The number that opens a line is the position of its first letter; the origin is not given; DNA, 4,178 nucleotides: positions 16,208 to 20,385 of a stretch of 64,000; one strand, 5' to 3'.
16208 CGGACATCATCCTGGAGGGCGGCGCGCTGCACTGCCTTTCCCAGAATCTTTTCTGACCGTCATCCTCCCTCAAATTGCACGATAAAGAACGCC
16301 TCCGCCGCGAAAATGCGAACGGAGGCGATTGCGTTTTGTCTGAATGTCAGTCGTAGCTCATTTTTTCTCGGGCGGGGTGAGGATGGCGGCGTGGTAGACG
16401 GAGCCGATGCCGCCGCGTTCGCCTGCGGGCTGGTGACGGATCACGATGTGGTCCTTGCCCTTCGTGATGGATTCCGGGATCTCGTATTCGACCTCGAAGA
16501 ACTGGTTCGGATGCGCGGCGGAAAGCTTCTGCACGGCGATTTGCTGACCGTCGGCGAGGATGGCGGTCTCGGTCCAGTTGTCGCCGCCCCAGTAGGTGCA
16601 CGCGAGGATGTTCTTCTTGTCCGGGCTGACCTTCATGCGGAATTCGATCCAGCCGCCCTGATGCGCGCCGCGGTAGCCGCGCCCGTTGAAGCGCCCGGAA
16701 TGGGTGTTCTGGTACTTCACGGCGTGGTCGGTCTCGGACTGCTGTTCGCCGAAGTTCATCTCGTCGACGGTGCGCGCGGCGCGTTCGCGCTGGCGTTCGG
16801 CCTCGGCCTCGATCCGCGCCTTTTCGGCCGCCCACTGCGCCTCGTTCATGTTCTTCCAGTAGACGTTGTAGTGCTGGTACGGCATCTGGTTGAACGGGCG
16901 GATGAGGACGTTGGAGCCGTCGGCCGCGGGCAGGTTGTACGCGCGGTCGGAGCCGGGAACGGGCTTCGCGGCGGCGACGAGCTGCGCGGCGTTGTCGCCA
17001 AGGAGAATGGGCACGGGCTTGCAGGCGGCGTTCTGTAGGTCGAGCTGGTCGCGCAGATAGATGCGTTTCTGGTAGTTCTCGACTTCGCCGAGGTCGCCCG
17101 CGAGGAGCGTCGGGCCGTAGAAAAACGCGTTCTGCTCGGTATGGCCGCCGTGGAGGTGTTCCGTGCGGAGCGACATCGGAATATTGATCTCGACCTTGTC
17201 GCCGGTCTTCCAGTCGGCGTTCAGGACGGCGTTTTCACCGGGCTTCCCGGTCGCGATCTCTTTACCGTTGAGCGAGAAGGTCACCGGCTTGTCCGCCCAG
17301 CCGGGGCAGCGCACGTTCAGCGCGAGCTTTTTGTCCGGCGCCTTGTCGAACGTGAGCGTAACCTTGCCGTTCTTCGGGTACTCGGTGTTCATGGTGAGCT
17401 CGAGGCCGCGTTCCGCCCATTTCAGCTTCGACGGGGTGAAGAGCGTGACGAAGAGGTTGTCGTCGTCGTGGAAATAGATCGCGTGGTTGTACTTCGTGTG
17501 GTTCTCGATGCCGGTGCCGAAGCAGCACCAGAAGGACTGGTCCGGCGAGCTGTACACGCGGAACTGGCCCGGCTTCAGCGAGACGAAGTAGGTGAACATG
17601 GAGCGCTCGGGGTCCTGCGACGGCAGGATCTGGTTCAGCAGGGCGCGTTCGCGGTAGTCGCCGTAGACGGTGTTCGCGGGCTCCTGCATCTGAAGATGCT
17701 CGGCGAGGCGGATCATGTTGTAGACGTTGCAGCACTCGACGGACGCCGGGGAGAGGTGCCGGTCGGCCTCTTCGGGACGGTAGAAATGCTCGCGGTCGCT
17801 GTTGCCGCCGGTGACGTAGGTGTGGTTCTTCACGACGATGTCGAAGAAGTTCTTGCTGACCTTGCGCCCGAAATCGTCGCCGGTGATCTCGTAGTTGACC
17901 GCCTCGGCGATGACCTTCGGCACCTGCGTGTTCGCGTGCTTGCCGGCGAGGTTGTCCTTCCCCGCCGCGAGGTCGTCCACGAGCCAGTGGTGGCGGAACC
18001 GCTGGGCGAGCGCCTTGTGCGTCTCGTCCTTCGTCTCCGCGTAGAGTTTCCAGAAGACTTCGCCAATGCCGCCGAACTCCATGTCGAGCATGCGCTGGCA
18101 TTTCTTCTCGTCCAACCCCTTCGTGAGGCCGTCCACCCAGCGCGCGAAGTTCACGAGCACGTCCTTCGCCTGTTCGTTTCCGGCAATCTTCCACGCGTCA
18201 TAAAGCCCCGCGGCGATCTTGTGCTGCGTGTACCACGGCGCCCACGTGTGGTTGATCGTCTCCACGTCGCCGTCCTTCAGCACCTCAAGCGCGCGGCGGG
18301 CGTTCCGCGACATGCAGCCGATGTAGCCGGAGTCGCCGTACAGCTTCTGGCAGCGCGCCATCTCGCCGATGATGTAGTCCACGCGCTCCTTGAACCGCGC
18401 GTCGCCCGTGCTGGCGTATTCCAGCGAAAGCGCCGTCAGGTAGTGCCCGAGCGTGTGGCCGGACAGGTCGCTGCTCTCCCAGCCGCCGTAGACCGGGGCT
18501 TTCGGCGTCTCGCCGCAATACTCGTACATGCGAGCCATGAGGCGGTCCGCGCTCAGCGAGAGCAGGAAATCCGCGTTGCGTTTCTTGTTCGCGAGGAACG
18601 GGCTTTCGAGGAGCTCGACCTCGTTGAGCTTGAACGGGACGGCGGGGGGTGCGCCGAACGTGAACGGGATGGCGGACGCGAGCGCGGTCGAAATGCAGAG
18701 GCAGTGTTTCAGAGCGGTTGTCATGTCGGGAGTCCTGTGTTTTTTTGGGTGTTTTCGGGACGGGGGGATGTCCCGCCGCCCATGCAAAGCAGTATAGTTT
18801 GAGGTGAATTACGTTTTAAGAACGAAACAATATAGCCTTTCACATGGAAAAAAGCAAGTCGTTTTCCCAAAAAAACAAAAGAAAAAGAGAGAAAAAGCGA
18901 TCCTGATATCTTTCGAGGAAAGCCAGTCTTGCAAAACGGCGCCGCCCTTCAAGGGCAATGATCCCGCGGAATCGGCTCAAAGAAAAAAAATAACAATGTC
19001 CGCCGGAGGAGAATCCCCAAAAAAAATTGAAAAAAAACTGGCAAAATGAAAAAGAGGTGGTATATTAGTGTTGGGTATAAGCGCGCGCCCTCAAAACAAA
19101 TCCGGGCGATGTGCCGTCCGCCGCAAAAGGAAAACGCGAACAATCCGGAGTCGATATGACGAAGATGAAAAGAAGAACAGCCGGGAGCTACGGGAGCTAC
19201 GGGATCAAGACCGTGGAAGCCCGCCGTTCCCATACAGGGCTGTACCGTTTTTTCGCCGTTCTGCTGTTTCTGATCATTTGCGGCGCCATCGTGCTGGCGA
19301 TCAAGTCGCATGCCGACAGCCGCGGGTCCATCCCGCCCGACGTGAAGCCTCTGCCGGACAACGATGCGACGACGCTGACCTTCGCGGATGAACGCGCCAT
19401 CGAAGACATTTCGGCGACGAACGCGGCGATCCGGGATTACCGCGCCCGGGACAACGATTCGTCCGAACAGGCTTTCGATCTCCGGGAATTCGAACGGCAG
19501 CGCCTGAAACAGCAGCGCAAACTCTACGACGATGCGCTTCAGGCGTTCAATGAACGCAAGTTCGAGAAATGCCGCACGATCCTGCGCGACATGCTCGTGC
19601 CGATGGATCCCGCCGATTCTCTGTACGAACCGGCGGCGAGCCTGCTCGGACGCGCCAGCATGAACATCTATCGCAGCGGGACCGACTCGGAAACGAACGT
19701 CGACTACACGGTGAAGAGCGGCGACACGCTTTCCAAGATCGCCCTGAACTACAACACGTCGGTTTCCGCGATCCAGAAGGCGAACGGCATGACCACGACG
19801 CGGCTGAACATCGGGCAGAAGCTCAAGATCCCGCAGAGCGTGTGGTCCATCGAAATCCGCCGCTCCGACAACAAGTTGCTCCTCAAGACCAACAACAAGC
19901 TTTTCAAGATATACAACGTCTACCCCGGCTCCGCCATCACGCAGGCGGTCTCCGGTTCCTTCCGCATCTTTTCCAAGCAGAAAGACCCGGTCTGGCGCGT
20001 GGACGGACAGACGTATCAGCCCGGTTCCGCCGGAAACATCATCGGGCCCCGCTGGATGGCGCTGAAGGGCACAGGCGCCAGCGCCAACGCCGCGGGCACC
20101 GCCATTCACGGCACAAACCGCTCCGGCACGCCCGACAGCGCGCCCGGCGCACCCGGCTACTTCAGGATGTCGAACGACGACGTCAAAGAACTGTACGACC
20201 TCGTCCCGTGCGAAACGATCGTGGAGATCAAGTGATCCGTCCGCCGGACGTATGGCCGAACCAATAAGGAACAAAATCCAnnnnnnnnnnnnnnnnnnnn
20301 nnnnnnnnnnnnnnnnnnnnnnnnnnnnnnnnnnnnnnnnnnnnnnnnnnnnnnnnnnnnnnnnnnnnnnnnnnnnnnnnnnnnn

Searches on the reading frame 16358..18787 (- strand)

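Call 16: search_protein_families(library=pfam, proteins=[window:16358-18787:-])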
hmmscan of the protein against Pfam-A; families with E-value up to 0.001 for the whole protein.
window:16358-18787:- (809 aa): 3 families
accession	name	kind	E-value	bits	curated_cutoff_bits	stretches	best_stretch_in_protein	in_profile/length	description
PF07944.18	Beta-AFase-like_GH127_cat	-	7.5e-101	338.3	24.9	1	56-434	1-375/376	Beta-L-arabinofuranosidase, GH127 catalytic domain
PF20736.2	Glyco_hydro127M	-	6.1e-22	78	24.2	1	445-538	2-95/95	Beta-L-arabinofuranosidase, GH127 middle domain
PF20620.4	DUF6805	-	1.6e-21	77.5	27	1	671-779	4-111/133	Family of unknown function (DUF6805)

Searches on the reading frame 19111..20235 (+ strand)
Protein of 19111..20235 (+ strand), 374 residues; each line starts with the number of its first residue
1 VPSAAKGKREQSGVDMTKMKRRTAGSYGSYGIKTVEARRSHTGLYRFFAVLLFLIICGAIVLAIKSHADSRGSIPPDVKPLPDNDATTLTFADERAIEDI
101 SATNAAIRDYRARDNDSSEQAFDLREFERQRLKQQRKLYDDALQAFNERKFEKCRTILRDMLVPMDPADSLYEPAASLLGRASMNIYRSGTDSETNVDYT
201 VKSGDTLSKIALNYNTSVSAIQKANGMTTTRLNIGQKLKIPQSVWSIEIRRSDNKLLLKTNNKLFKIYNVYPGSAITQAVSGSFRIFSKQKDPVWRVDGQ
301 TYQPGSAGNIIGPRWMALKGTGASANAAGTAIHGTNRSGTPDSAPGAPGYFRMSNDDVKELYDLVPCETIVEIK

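Call 16: search_protein_families(library=pfam, proteins=[window:19111-20235:+])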
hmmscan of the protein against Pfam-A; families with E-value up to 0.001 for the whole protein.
window:19111-20235:+ (374 aa): 3 families
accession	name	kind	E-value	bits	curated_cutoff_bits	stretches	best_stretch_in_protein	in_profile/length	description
PF01476.26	LysM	-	2.1e-17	63.2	20.9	1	199-241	1-43/43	LysM domain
PF03734.19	YkuD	-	5.5e-08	33.9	23.4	1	247-373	4-146/146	L,D-transpeptidase catalytic domain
PF23472.1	LysM2_CERK1_LYK3_4_5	-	0.00011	22.4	27.4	1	195-241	4-54/56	LYK3/4/5 LysM2 domain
